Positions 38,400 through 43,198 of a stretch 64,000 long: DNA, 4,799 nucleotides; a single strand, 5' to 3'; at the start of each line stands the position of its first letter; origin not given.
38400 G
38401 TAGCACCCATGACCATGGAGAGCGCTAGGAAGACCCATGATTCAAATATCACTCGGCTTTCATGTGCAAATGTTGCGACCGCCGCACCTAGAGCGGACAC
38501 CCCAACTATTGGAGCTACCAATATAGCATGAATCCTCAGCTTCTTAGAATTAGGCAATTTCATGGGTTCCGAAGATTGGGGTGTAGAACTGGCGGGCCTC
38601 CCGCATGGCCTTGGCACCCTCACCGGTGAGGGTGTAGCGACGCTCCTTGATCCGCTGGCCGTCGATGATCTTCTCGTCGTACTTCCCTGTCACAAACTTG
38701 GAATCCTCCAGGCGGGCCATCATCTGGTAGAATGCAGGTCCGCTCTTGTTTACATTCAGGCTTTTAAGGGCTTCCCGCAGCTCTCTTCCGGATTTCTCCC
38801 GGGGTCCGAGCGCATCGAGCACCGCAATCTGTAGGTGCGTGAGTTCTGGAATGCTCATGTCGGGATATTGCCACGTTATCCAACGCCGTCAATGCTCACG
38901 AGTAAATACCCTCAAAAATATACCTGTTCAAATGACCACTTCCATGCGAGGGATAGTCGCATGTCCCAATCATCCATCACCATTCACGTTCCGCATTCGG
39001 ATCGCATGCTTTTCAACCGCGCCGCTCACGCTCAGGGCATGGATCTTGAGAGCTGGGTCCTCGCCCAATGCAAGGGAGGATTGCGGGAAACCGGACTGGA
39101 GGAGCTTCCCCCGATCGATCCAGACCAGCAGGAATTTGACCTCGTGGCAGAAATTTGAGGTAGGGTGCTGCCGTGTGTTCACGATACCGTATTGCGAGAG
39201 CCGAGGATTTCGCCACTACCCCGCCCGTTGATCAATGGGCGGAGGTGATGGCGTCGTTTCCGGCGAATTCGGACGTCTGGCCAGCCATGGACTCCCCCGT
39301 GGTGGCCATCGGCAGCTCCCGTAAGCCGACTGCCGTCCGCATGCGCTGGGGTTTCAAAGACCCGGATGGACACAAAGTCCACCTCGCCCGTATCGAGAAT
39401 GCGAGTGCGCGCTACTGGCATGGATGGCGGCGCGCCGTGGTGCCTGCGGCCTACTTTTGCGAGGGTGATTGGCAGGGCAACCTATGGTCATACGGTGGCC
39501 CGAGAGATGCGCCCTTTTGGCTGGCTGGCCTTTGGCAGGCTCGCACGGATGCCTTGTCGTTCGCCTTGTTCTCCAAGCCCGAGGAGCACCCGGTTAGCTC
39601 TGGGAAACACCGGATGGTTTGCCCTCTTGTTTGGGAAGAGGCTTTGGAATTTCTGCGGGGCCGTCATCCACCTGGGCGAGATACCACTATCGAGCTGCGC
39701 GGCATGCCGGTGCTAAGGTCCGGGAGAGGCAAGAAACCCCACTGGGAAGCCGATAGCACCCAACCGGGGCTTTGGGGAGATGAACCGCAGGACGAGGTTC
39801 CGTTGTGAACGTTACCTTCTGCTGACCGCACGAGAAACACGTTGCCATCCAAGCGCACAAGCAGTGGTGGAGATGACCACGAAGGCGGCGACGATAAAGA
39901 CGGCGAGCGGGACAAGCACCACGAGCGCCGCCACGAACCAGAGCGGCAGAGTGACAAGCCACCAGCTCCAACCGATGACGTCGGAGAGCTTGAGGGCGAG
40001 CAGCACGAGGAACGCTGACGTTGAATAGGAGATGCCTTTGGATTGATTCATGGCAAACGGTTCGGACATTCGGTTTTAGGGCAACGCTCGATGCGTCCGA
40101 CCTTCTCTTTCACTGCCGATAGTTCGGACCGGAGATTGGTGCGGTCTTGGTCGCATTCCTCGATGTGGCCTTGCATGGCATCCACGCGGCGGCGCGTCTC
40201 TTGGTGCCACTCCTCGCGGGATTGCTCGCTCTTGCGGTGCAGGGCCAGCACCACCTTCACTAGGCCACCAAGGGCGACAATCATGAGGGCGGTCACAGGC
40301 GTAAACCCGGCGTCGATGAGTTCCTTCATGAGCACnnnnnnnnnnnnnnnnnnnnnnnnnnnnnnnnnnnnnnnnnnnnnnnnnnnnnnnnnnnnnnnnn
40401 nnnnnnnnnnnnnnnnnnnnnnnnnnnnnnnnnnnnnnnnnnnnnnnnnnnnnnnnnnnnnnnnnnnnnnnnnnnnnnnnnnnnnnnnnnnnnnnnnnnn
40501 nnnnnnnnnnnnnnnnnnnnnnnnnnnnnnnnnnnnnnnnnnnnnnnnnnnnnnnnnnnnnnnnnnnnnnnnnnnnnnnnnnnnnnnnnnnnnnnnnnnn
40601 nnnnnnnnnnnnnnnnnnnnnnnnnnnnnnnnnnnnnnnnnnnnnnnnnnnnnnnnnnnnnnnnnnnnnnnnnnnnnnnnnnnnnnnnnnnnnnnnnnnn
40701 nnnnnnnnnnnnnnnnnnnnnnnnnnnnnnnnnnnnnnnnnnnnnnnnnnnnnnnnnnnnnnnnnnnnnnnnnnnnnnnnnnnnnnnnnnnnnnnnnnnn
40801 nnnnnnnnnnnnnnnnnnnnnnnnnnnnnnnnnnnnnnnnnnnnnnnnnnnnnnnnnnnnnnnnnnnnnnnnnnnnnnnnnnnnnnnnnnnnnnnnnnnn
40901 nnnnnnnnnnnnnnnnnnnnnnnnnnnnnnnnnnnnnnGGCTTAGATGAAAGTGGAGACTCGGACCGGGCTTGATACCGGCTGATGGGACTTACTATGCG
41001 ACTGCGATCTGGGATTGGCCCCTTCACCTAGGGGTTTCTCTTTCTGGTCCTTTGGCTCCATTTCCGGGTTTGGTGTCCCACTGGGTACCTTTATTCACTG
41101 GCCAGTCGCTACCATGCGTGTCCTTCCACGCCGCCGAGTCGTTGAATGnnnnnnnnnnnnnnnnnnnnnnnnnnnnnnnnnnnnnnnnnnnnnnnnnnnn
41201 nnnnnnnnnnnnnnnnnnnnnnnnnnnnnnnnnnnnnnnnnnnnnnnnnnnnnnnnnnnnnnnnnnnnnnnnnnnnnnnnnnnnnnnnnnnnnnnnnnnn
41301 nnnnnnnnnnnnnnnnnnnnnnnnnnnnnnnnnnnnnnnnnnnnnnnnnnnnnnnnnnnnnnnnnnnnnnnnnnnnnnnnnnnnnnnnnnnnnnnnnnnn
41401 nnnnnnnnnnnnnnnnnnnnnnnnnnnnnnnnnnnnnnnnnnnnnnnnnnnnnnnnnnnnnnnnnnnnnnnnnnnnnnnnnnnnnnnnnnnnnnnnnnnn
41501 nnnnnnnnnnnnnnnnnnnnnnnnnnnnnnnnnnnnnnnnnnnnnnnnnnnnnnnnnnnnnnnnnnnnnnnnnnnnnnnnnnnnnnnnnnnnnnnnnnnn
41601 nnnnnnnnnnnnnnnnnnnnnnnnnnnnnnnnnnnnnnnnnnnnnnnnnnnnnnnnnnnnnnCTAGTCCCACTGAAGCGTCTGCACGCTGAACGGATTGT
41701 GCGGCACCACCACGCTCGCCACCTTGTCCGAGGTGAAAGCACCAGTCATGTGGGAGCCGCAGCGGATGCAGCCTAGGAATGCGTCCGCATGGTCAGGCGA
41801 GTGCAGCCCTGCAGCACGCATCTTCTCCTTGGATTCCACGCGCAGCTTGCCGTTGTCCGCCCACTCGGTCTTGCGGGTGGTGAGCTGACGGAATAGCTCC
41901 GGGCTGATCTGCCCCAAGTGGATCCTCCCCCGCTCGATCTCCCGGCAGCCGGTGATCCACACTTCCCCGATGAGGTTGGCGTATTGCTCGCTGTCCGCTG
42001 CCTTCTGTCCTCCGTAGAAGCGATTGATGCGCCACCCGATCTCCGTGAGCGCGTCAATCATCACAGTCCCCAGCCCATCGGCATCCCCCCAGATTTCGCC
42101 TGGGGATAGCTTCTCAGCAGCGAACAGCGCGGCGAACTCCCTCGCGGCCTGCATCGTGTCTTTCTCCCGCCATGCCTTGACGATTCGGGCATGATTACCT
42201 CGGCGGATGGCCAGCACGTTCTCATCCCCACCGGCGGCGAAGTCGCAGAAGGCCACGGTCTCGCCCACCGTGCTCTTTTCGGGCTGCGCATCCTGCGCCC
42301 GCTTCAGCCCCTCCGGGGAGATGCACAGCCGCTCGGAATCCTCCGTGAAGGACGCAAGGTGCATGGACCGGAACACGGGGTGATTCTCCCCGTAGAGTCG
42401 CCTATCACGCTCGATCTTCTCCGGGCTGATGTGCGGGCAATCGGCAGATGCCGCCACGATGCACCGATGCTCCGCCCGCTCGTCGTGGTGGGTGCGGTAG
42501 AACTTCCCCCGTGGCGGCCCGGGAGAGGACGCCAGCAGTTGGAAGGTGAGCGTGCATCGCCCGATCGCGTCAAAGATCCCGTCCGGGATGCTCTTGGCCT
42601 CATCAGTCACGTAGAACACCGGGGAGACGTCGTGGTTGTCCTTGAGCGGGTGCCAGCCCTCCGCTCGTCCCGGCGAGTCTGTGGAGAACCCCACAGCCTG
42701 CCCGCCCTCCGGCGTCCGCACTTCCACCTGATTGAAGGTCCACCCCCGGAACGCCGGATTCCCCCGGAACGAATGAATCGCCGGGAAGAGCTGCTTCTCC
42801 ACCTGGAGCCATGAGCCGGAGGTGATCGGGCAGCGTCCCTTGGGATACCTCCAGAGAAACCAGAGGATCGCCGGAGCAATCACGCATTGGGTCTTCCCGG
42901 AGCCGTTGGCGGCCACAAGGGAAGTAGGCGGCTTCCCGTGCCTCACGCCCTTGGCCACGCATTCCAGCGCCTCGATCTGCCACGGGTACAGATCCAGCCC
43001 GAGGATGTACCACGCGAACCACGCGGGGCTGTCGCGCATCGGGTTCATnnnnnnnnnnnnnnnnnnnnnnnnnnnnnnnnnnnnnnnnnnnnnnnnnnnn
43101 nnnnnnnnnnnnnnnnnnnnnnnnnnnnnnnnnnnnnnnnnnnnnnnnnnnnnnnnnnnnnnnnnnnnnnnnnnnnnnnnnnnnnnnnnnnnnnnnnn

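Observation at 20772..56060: Host-LexA-wired induction circuit: three SOS boxes, two paralogous RHH-like proteins and a non-cleavable repressor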

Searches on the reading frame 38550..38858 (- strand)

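Call 17: search_protein_families(library=pfam, proteins=[window:38550-38858:-], max_evalue=0.1)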
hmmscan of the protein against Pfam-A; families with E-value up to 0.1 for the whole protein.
window:38550-38858:- (102 aa): 1 family
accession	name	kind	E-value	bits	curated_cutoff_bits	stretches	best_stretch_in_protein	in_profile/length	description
PF03551.20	PadR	-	2.5e-05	24.6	27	1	13-87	1-75/75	Transcriptional regulator PadR-like family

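Call 18: search_protein_families(library=phrogs, proteins=[window:38550-38858:-], max_evalue=0.01)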
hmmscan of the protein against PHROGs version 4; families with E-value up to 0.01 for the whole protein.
window:38550-38858:- (102 aa): 1 family
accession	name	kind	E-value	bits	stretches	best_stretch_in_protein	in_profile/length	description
phrog_3675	-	unknown function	0.00072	20.4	1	13-83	12-85/110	-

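Call 114: search_protein_families(library=ncbifam, proteins=[window:38550-38858:-], max_evalue=0.01)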
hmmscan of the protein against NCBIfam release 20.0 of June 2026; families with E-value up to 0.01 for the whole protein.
window:38550-38858:- (102 aa): 2 families
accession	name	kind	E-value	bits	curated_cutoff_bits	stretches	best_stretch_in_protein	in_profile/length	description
TIGR03433.1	padR_acidobact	paralog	0.00063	19.8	101.8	1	27-93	23-89/101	PadR family transcriptional regulator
NF006931.0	PRK09416.1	equivalog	0.00067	19.8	112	1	11-90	46-120/135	PadR family transcriptional regulator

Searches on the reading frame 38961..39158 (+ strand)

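Call 17: search_protein_families(library=pfam, proteins=[window:38961-39158:+], max_evalue=0.1)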
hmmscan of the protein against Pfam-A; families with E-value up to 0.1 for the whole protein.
window:38961-39158:+ (65 aa): 1 family
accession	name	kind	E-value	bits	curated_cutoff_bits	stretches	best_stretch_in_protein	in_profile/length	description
PF19807.5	DUF6290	-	0.074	13.7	27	0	4-32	2-30/72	Family of unknown function (DUF6290)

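Call 18: search_protein_families(library=phrogs, proteins=[window:38961-39158:+], max_evalue=0.01)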
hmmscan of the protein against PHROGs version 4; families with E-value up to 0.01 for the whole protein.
window:38961-39158:+ (65 aa): 0 families

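Call 114: search_protein_families(library=ncbifam, proteins=[window:38961-39158:+], max_evalue=0.01)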
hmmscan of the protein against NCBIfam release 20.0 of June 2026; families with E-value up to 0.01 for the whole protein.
window:38961-39158:+ (65 aa): 0 families

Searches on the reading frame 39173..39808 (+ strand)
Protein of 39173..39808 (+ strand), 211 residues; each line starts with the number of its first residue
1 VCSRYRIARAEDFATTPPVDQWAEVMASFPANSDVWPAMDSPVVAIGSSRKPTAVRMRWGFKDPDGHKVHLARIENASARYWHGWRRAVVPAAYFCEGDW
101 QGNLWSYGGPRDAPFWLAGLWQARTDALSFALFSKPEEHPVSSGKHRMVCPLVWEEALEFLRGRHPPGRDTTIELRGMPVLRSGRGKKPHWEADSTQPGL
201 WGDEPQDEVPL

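Call 17: search_protein_families(library=pfam, proteins=[window:39173-39808:+], max_evalue=0.1)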
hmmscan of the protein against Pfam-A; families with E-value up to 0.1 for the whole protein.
window:39173-39808:+ (211 aa): 1 family
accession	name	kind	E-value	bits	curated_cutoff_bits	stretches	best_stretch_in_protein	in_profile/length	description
PF02586.19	SRAP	-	4.2e-06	26.9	27.1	1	1-163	1-182/214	SOS response associated peptidase (SRAP)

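Call 18: search_protein_families(library=phrogs, proteins=[window:39173-39808:+], max_evalue=0.01)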
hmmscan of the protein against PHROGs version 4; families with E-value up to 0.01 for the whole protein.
window:39173-39808:+ (211 aa): 1 family
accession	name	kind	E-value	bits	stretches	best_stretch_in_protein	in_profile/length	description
phrog_1599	-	unknown function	7.8e-09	36.3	1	1-132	1-151/225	-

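Call 65: find_related_loci(query=window:39173-39808:+, collection=genome_contigs, flank=4000)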
Query window:39173-39808:+ (211 aa) in genome_contigs; peptide patterns used: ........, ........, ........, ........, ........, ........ (x = any residue, [..] = any of these).
32 stretches matched a pattern, but none encodes a relative of the query by tblastn (E <= 1e-3).

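Call 114: search_protein_families(library=ncbifam, proteins=[window:39173-39808:+], max_evalue=0.01)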
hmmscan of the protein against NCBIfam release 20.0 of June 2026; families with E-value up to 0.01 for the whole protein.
window:39173-39808:+ (211 aa): 0 families

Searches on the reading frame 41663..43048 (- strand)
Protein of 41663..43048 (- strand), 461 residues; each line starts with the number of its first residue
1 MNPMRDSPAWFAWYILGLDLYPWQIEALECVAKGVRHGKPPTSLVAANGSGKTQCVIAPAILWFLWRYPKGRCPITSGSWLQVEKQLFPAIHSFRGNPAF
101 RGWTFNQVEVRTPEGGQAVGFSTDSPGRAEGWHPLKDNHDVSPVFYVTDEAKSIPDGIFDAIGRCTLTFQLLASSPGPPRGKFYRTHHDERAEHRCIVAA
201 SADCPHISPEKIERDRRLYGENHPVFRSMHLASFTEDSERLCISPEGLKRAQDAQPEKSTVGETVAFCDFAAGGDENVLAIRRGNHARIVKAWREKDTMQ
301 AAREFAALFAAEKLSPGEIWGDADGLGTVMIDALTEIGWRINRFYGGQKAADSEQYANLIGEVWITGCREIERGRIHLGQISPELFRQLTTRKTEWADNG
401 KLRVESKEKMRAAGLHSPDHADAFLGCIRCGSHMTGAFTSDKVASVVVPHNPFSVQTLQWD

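Call 45: search_protein_families(library=phrogs, proteins=[window:41663-43048:-], max_evalue=0.001)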
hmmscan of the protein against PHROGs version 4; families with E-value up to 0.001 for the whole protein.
window:41663-43048:- (461 aa): 1 family
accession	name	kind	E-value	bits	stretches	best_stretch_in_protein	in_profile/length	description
phrog_5902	-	unknown function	2.4e-11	44.5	1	5-247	19-268/359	-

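Call 60: search_protein_families(library=pfam, proteins=[window:41663-43048:-], max_evalue=0.01)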
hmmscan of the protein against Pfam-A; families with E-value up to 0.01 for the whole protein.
window:41663-43048:- (461 aa): 1 family
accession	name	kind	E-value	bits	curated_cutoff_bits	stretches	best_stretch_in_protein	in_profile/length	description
PF04851.21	ResIII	-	0.0094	16.3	22.5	0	19-58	3-42/164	Type III restriction enzyme, res subunit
